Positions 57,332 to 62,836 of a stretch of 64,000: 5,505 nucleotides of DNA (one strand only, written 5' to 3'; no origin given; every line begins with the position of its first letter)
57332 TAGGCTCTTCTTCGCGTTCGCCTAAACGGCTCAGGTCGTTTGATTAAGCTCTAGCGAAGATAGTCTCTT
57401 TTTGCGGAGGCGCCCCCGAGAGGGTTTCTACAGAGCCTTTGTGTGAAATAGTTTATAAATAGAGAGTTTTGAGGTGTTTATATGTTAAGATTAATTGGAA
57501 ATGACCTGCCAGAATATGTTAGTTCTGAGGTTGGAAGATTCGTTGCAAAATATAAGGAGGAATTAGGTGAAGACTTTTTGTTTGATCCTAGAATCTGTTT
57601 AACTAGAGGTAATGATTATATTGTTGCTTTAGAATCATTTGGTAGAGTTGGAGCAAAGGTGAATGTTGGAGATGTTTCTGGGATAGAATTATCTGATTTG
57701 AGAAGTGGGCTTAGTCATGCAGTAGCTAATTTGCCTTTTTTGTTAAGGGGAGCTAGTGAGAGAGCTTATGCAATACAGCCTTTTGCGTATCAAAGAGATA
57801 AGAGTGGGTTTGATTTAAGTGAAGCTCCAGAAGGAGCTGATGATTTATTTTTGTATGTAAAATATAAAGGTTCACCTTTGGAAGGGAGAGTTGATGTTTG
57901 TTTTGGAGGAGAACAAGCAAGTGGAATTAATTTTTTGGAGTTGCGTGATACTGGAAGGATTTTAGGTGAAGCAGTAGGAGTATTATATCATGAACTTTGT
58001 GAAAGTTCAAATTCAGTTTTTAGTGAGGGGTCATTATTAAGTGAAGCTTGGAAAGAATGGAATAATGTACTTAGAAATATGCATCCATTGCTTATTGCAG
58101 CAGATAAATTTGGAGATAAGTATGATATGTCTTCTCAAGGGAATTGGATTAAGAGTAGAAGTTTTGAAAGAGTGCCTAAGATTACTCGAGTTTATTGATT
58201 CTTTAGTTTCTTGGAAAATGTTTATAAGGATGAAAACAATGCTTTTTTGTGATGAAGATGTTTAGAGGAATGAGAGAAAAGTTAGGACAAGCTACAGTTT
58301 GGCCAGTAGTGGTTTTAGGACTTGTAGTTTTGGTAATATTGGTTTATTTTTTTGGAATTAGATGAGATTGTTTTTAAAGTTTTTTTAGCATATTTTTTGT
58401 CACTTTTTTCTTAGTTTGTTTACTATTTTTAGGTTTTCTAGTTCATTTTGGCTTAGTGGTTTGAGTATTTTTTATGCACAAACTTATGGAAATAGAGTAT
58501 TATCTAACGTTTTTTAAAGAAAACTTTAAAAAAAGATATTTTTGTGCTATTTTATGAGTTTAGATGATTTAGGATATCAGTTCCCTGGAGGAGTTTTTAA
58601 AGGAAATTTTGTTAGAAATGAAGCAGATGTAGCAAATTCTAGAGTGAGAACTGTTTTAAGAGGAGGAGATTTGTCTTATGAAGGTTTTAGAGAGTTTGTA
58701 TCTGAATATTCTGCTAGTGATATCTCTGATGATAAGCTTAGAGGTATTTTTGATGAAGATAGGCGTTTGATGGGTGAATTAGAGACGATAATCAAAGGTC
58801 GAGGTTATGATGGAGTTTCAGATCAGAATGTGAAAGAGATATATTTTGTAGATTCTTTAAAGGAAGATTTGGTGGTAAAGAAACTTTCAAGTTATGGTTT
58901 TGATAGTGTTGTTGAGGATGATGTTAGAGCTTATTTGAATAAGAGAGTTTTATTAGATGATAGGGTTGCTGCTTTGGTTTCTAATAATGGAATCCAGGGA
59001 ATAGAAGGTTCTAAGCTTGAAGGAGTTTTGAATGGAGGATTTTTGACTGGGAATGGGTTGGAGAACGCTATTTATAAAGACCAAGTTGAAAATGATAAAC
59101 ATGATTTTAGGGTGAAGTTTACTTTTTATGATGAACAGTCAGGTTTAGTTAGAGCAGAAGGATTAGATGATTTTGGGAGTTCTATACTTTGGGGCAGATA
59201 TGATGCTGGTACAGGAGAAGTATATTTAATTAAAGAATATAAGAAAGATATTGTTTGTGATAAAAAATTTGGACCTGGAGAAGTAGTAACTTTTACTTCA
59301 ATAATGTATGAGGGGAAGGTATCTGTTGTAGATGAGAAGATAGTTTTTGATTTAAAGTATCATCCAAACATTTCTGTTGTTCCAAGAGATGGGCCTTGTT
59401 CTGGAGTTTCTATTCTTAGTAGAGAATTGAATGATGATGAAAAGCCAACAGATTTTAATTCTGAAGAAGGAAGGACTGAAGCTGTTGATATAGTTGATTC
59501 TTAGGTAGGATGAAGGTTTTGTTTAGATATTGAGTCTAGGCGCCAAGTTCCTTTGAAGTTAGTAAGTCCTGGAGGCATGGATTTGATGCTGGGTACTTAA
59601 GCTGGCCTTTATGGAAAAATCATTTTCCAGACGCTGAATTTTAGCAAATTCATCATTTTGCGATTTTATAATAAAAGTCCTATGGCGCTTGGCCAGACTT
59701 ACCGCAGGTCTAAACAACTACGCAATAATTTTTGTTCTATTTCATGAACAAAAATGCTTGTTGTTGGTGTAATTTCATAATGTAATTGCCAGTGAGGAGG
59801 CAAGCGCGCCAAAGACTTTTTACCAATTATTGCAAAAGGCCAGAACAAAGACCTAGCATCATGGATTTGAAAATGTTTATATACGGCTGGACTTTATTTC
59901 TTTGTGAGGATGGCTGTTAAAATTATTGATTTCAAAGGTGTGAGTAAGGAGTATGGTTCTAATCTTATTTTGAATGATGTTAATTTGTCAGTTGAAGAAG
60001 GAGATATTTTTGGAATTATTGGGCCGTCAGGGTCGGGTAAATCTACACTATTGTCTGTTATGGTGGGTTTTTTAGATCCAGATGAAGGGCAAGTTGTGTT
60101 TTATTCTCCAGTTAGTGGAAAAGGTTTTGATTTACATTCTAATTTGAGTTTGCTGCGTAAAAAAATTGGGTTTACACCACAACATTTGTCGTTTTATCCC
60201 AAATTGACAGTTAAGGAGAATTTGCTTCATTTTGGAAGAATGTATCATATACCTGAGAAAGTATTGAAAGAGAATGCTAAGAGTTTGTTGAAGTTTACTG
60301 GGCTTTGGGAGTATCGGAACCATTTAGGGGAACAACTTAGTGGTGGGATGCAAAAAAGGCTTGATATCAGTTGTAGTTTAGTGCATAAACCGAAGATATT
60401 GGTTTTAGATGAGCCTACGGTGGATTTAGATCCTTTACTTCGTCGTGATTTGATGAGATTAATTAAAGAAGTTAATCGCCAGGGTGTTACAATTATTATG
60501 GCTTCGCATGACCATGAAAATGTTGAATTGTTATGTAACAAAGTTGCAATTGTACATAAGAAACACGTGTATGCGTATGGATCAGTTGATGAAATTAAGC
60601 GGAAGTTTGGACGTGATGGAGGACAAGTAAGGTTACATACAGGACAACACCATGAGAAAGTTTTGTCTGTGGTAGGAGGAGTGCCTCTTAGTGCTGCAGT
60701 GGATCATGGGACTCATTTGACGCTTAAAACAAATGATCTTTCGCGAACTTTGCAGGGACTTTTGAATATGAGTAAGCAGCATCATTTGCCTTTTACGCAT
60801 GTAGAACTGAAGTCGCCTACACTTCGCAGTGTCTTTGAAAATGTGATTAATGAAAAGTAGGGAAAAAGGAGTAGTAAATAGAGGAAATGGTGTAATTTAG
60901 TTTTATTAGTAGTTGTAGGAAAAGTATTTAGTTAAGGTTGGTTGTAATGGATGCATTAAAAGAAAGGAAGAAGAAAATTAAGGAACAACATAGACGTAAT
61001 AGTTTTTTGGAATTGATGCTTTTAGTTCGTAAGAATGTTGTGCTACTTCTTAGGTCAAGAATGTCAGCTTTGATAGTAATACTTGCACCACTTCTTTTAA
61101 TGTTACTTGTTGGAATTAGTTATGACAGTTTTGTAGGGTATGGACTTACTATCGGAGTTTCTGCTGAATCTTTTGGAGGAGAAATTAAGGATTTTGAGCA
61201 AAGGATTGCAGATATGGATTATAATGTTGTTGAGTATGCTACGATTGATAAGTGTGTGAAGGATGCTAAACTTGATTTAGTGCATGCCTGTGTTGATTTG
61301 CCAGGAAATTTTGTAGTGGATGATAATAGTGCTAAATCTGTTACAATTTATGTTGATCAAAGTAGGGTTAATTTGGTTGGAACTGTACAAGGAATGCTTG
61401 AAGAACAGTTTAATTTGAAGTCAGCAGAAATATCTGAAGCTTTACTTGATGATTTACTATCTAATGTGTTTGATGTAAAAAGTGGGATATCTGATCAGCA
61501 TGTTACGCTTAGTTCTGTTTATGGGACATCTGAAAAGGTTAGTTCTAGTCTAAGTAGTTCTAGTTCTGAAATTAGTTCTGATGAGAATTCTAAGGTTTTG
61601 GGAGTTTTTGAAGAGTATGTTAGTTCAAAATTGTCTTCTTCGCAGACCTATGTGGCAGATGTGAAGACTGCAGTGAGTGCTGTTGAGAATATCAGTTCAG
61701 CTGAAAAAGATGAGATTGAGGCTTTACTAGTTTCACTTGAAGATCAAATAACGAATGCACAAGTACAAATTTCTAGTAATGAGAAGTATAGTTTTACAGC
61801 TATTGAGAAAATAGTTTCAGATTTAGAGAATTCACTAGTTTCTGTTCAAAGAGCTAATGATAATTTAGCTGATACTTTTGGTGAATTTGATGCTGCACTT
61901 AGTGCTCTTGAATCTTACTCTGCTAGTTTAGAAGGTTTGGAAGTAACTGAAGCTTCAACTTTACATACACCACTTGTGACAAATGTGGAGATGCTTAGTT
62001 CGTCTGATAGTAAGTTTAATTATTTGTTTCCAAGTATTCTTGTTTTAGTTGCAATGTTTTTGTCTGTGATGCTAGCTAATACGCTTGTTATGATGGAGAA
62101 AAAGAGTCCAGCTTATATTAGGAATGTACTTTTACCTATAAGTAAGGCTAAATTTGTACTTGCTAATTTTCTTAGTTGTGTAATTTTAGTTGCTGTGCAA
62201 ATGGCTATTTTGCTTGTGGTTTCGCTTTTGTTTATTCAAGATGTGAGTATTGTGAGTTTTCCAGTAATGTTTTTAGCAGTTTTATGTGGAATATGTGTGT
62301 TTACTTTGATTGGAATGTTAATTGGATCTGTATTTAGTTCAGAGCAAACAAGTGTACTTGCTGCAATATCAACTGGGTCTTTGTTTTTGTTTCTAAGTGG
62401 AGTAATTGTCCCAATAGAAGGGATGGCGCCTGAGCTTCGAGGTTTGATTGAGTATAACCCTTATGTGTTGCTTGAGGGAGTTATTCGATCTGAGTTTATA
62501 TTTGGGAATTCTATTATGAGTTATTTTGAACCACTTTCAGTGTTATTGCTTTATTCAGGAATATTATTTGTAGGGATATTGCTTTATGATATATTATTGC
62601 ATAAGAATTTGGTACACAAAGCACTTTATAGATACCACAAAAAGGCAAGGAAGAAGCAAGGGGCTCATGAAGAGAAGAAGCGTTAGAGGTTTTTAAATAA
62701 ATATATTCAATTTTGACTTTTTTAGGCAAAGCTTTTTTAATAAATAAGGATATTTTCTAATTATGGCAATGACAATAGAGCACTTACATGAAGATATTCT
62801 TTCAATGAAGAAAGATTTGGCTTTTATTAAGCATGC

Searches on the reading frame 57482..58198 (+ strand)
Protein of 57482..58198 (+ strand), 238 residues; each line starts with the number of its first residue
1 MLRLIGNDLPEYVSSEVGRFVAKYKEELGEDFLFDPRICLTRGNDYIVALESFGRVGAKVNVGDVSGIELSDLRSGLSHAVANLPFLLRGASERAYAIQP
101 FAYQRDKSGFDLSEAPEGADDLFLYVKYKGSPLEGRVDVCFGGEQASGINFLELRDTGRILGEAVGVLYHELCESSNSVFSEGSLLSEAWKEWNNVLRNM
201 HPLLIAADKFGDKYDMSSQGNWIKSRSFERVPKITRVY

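Call 42: find_encoding_contigs(protein=window:57482-58198:+, flank=10000, max_places=5)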
Protein window:57482-58198:+ (238 aa): 10 contigs read that carry it; 5 places shown.
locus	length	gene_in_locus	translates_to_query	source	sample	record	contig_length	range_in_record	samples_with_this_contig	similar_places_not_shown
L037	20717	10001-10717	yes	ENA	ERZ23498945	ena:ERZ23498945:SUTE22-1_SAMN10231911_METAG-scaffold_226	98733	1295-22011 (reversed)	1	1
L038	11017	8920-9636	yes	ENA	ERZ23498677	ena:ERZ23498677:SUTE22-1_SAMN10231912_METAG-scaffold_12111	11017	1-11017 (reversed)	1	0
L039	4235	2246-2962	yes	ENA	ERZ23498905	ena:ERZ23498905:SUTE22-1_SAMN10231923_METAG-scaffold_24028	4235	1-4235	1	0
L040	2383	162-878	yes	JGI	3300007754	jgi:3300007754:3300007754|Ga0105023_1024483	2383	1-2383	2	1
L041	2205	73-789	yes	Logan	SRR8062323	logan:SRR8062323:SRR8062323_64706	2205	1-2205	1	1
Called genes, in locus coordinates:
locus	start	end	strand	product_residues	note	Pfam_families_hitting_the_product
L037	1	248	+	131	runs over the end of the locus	-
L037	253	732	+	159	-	-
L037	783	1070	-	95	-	-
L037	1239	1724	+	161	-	PF01909:NTP_transf_2 (weak), PF18765:Polbeta (faint)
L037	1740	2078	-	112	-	-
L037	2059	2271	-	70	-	-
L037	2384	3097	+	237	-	PF00142:Fer4_NifH (faint), PF01656:CbiA, PF06564:CBP_BcsQ, PF09140:MipZ (faint), PF10609:ParA, PF13500:AAA_26 (faint), PF13614:AAA_31, PF10609:ParA (weak)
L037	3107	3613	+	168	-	-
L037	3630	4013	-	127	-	-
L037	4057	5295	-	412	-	PF02661:Fic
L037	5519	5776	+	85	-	-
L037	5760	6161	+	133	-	PF01850:PIN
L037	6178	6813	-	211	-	PF00293:NUDIX (weak)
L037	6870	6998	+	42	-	-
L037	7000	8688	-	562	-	PF02355:SecD_SecF_C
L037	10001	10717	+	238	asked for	-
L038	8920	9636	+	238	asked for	-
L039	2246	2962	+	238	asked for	-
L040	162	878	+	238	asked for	-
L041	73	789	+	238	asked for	-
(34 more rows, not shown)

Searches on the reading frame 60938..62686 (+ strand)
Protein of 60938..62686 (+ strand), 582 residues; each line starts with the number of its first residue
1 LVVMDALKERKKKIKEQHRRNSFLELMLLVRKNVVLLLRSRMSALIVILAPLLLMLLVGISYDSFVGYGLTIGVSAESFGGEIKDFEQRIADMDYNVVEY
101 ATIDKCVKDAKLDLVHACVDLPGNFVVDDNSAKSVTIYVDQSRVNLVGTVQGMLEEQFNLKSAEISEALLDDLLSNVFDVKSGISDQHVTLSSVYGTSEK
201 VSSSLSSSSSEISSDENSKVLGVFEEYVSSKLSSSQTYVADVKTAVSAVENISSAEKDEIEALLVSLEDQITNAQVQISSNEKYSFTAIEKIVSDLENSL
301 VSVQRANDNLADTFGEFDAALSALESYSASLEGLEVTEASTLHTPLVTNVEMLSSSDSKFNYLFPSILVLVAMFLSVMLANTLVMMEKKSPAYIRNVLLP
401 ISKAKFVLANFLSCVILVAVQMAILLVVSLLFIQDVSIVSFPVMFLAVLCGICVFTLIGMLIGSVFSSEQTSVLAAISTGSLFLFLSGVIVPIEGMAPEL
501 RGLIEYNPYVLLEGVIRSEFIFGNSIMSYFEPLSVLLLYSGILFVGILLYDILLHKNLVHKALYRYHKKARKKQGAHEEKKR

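Call 39: find_encoding_contigs(protein=window:60938-62686:+, flank=10000, max_places=4)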
Protein window:60938-62686:+ (582 aa): no gene with exactly this product is on record in the collection.
